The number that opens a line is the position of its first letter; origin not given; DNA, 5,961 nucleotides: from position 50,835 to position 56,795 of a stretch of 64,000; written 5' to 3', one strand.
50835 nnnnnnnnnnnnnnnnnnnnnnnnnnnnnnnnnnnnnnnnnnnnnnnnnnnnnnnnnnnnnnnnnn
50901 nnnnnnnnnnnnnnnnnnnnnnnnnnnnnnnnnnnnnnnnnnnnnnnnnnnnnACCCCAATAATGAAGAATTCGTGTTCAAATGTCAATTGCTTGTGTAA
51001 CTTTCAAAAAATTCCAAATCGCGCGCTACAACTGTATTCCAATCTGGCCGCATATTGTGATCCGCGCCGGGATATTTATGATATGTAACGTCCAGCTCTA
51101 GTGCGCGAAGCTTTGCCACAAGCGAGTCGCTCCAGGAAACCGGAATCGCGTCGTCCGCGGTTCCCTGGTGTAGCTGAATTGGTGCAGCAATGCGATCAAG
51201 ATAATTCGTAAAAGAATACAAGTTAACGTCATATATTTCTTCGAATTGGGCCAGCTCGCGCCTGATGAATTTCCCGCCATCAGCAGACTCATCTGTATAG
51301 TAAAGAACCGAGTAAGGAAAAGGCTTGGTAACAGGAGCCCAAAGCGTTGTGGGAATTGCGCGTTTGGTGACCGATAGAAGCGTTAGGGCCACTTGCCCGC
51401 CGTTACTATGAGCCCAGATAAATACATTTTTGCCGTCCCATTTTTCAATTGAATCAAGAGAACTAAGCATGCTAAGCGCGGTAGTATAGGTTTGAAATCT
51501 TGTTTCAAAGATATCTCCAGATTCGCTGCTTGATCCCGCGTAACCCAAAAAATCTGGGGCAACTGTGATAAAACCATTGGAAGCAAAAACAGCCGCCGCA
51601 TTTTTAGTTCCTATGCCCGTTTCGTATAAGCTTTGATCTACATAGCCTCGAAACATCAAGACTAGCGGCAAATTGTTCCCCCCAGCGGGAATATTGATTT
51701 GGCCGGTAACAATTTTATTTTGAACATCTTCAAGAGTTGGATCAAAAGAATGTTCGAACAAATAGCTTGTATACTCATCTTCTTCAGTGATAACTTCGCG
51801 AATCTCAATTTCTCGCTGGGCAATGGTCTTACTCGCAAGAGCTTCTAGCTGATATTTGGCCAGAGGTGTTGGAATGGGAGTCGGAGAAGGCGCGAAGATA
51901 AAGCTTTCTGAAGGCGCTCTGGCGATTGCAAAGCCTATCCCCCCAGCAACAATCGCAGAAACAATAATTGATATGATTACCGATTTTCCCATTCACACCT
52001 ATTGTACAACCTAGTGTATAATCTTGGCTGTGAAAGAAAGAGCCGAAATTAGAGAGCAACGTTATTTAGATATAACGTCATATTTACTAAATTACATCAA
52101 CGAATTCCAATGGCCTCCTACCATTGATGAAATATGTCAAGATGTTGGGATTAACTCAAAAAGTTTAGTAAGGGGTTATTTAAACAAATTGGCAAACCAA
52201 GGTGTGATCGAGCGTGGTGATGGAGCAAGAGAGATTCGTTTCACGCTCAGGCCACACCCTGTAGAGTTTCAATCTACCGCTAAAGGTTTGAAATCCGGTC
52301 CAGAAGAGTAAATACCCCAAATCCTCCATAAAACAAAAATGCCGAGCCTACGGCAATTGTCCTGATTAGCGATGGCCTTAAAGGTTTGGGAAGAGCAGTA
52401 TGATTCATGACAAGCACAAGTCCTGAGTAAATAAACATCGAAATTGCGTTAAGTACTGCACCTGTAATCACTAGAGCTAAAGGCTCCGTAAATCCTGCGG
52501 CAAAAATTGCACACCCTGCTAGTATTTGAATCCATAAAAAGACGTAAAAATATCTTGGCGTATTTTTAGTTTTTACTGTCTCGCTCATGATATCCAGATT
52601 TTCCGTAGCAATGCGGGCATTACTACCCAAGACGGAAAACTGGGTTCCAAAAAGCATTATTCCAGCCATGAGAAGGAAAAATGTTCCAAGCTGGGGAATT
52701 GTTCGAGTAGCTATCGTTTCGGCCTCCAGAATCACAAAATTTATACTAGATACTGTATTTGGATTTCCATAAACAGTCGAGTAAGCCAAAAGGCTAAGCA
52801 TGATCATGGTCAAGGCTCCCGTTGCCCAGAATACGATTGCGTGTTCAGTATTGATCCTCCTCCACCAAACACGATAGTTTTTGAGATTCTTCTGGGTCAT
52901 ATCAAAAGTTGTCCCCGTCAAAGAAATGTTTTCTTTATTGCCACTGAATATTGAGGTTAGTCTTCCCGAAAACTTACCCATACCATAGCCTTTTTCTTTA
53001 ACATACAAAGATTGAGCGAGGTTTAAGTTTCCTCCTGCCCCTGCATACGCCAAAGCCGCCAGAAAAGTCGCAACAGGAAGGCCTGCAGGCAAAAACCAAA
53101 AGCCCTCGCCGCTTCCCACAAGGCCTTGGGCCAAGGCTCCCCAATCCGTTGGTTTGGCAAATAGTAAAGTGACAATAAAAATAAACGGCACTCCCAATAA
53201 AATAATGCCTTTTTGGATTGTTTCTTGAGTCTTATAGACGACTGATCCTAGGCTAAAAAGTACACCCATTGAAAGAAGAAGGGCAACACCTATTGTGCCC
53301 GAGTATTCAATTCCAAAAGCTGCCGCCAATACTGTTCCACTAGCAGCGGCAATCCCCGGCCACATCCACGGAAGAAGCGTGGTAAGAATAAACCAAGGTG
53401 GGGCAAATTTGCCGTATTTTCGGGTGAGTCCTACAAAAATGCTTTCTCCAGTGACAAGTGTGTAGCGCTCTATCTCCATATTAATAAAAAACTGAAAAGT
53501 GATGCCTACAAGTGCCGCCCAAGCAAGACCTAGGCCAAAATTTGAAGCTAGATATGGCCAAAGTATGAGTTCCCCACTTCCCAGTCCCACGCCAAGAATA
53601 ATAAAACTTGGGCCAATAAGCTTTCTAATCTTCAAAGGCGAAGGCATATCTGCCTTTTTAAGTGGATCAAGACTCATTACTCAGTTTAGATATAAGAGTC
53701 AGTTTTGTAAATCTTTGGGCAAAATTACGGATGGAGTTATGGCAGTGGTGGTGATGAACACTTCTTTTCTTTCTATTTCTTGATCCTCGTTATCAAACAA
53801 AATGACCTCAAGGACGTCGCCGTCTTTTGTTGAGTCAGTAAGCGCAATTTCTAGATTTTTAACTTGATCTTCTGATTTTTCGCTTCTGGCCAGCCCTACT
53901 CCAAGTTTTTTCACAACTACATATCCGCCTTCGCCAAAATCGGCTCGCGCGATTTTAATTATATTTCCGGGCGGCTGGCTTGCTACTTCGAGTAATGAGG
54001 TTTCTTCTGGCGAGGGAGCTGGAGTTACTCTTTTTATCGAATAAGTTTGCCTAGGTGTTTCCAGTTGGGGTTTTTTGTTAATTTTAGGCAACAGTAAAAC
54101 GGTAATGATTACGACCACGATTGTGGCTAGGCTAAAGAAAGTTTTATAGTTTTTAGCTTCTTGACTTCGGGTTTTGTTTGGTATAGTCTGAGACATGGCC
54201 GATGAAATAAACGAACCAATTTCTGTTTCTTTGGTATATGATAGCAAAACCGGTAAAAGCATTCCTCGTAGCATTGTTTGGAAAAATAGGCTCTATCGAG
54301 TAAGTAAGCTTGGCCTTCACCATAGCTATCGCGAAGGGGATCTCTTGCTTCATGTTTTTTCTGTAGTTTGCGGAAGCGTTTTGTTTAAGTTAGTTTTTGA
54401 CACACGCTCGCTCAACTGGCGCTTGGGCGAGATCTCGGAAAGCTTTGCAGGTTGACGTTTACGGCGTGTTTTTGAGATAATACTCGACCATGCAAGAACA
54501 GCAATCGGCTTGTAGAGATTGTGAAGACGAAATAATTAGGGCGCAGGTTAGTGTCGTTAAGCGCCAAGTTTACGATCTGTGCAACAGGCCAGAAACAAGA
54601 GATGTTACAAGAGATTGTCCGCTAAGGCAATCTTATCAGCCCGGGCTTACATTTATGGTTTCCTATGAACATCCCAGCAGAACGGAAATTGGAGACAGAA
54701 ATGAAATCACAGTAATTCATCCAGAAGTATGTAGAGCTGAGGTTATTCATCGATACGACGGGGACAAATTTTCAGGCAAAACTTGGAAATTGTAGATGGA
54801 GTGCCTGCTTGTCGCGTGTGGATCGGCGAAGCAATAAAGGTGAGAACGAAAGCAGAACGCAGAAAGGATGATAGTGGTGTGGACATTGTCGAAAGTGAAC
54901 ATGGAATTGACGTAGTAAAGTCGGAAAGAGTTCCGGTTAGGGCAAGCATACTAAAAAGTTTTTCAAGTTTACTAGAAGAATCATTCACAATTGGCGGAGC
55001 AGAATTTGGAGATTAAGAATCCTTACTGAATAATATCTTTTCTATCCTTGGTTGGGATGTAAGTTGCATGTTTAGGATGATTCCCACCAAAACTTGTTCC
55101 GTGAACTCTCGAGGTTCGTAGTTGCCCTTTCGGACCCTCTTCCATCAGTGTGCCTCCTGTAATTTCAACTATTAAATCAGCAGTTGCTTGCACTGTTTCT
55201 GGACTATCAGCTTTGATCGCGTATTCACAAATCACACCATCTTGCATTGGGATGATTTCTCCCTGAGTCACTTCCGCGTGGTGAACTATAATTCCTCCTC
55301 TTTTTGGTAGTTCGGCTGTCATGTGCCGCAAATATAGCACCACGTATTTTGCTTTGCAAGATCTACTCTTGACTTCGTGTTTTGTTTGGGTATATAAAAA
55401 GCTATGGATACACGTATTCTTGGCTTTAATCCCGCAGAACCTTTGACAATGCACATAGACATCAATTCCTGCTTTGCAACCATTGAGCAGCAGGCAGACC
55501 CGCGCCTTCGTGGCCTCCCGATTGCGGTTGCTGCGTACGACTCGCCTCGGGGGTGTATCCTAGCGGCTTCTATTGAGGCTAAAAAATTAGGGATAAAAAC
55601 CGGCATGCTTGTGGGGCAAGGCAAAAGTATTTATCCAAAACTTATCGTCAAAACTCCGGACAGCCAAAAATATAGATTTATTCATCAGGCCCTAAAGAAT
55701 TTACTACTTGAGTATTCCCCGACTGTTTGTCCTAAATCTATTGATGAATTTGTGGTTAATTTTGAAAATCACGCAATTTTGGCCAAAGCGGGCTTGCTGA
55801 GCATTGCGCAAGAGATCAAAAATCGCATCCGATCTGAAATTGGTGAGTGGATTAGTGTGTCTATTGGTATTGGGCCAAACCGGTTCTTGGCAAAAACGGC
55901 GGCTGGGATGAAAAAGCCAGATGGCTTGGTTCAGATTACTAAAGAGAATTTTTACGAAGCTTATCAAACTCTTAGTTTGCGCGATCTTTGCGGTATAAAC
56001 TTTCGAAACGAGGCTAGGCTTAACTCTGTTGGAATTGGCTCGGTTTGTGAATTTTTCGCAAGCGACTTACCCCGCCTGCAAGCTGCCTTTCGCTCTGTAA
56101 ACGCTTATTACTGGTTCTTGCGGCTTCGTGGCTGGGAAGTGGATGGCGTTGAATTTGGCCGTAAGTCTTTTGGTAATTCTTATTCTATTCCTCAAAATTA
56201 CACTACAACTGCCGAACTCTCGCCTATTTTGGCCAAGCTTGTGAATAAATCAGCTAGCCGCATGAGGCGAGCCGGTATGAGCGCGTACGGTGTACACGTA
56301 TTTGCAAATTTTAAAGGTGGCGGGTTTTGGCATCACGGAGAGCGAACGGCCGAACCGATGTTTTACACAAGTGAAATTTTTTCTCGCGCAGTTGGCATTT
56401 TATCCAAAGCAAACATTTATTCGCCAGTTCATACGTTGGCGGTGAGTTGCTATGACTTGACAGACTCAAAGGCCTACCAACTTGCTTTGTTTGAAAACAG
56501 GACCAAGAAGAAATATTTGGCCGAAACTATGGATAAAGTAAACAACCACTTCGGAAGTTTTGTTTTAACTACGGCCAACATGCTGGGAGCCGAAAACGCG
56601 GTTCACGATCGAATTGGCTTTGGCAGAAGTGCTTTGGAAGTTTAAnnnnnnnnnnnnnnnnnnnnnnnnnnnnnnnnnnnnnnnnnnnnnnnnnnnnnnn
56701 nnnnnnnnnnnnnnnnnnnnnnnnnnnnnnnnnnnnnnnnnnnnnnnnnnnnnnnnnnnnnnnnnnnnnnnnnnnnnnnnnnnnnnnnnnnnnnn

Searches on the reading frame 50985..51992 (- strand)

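Call 41: search_protein_families(library=pfam, proteins=[window:50985-51992:-], max_evalue=0.01)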
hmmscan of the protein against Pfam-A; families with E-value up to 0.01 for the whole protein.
window:50985-51992:- (335 aa): 8 families
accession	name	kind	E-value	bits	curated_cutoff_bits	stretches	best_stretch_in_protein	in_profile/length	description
PF12146.15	Hydrolase_4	-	2.3e-09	37.4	27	1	130-211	21-99/239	Serine aminopeptidase, S33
PF00326.27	Peptidase_S9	-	4.8e-09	36.5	22.6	1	132-333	6-210/213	Prolyl oligopeptidase family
PF01738.24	DLH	-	1.4e-06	28.5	21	1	263-313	137-187/217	Dienelactone hydrolase family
PF12697.13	Abhydrolase_6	-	1e-05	26.7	26.3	1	137-298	24-154/217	Alpha/beta hydrolase family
PF00561.26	Abhydrolase_1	-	2.5e-05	24.5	25.8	1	110-209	2-90/245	alpha/beta hydrolase fold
PF05448.18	AXE1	-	0.00024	20.4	21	0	81-159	55-128/321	Acetyl xylan esterase (AXE1)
PF07224.18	Chlorophyllase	-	0.0005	19.4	26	1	99-205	33-133/301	Chlorophyllase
PF20434.5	BD-FAE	-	0.004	17.1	26.8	0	255-295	175-215/215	BD-FAE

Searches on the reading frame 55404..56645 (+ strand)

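Call 40: search_protein_families(library=pfam, proteins=[window:55404-56645:+], max_evalue=0.01)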
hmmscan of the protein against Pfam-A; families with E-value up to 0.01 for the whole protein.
window:55404-56645:+ (413 aa): 2 families
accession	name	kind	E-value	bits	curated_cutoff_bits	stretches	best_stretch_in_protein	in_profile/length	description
PF00817.25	IMS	-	7.7e-32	110.7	23.2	1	18-167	1-147/148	impB/mucB/samB family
PF11799.13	IMS_C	-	5.3e-11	43.4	20.7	1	253-362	1-109/109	impB/mucB/samB family C-terminal domain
